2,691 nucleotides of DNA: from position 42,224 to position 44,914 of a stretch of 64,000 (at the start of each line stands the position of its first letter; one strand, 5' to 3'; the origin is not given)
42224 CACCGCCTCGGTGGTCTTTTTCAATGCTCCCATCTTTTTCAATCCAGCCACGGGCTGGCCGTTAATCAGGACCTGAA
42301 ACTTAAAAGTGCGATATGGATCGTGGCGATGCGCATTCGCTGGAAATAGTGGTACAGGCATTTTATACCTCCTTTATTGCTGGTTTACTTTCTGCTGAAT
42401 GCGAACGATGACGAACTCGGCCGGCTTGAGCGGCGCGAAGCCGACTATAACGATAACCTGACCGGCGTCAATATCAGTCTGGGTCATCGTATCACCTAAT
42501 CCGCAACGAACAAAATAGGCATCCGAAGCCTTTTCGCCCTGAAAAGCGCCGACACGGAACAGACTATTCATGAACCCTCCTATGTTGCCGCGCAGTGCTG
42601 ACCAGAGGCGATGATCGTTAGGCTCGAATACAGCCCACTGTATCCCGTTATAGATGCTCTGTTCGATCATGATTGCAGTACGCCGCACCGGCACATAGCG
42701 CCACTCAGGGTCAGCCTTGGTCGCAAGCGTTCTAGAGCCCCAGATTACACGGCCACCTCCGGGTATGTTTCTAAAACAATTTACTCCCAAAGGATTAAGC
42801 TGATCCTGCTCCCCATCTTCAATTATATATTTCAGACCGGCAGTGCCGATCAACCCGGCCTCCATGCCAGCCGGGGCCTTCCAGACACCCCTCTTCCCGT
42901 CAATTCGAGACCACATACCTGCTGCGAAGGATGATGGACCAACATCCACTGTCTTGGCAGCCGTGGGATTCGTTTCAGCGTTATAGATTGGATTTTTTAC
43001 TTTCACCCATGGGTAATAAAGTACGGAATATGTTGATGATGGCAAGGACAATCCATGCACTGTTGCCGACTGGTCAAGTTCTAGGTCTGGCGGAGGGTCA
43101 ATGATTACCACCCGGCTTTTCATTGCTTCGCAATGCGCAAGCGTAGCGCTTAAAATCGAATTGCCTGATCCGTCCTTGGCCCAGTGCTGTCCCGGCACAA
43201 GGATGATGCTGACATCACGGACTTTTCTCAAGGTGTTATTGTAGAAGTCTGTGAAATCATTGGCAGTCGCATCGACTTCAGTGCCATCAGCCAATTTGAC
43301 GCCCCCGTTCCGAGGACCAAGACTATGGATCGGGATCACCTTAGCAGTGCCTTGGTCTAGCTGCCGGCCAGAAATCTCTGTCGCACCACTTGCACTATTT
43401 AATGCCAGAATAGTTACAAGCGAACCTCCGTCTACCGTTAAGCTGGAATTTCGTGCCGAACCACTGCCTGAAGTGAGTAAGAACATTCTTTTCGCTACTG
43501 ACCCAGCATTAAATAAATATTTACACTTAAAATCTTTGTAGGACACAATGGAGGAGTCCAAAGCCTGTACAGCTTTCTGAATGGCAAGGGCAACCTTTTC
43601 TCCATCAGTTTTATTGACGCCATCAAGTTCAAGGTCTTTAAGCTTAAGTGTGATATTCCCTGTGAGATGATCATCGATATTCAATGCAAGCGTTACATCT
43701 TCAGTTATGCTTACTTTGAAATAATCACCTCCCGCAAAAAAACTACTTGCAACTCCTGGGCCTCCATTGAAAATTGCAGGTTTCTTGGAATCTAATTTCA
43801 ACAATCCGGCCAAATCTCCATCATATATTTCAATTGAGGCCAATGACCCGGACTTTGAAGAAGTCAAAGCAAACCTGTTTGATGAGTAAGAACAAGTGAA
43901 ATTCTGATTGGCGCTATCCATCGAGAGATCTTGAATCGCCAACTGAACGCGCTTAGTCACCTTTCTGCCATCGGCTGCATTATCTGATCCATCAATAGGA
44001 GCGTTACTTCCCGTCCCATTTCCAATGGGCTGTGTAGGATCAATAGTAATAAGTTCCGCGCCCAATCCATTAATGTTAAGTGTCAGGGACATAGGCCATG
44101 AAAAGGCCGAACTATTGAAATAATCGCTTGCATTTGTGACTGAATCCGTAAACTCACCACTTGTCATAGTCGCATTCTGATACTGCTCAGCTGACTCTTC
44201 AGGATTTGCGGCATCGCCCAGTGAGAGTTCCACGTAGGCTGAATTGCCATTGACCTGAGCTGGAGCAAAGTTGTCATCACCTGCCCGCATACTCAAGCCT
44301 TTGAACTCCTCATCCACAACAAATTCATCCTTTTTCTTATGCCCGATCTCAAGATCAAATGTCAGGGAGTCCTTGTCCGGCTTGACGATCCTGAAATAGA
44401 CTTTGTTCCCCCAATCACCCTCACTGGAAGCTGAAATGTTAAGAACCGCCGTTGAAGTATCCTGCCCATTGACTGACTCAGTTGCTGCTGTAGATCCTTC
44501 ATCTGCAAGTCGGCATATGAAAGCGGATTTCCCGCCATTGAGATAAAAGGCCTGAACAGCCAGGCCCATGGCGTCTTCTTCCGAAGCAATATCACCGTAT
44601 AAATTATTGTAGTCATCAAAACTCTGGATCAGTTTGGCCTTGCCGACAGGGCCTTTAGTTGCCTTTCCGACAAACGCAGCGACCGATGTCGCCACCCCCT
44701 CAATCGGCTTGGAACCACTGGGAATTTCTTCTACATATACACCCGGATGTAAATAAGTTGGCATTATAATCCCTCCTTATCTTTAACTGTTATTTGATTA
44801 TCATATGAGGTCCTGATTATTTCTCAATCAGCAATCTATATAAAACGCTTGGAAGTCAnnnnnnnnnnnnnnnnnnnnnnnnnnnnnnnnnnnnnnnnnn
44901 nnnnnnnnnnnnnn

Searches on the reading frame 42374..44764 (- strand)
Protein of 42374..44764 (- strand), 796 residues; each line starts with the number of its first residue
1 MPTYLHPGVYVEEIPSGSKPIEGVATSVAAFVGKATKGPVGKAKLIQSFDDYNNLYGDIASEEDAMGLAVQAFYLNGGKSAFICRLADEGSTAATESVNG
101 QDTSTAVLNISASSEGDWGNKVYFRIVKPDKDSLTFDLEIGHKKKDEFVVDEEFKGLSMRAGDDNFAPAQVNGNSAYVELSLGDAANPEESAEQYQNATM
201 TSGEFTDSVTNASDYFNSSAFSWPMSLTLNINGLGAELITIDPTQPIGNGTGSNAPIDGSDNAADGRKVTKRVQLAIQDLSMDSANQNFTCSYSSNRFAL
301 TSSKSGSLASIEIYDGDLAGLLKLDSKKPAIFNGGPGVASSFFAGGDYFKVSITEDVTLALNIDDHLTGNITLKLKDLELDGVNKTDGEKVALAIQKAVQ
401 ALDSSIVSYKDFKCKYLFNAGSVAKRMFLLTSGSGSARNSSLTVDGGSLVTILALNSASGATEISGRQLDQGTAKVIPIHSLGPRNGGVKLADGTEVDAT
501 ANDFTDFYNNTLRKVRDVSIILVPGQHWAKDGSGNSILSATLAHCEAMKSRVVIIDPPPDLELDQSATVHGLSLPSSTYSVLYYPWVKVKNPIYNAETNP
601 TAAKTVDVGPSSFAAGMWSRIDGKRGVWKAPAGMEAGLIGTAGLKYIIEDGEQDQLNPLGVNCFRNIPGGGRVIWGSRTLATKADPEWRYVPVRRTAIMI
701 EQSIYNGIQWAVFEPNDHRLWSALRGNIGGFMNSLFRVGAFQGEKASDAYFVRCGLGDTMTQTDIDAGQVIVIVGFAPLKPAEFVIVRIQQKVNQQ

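Call 4: search_protein_families(library=pfam, proteins=[window:42374-44764:-], max_evalue=0.01)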
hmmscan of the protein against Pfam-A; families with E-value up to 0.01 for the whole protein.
window:42374-44764:- (796 aa): 2 families
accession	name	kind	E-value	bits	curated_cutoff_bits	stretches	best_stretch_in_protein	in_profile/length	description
PF17482.7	Phage_sheath_1C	-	1e-12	48.4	26.9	1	684-791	2-103/104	Phage tail sheath C-terminal domain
PF04984.19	Phage_sheath_1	-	2.7e-11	44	31.4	1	504-680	8-168/168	Phage tail sheath protein subtilisin-like domain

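Call 40: search_solved_structures(query=window:42374-44764:-, max_evalue=0.01)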
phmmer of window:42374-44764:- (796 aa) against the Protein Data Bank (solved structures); distinct sequences matched with E-value up to 0.01: 18.
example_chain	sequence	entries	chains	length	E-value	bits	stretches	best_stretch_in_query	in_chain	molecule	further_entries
9ezm_A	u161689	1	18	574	2.2e-82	280.8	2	516-795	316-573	Phage tail sheath protein FI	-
8bky_A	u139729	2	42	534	1.7e-81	277.8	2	536-791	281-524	Phage tail sheath protein | Phage tail sheath family protein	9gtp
8bl4_V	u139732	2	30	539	1e-78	268.6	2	536-791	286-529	Phage tail sheath family protein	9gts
6j0b_A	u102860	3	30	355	7e-53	183.2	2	534-795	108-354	Pvc2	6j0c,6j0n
9qgl_2A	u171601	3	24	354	1.7e-47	165.4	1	533-792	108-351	Phage tail sheath family protein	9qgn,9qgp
6rao_D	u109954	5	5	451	6.2e-45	156.9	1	606-795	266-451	Afp3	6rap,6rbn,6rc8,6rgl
7b5h_AO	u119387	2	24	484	1.9e-42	148.7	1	608-794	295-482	All3325 protein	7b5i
7adz_2A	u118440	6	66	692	1.3e-41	145.9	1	591-794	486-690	Putative phage tail sheath protein FI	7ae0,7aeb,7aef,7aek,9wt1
9qgl_3A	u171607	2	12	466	3.2e-39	138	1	608-794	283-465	Phage tail sheath family protein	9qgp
6j0n_t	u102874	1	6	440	1.6e-38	135.7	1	604-793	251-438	Pvc3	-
6rao_C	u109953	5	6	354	5.9e-37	130.5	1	601-794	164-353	Afp2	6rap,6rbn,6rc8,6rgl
9r9h_T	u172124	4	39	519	7.7e-36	126.8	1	585-795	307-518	Phage tail sheath family protein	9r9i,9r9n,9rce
6j0n_V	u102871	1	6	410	1.1e-31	113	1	549-788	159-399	Pvc4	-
9qgl_4A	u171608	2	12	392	2e-26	95.7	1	540-788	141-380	Phage tail sheath family protein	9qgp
6rao_E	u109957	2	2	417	5.8e-22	80.9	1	605-789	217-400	Afp4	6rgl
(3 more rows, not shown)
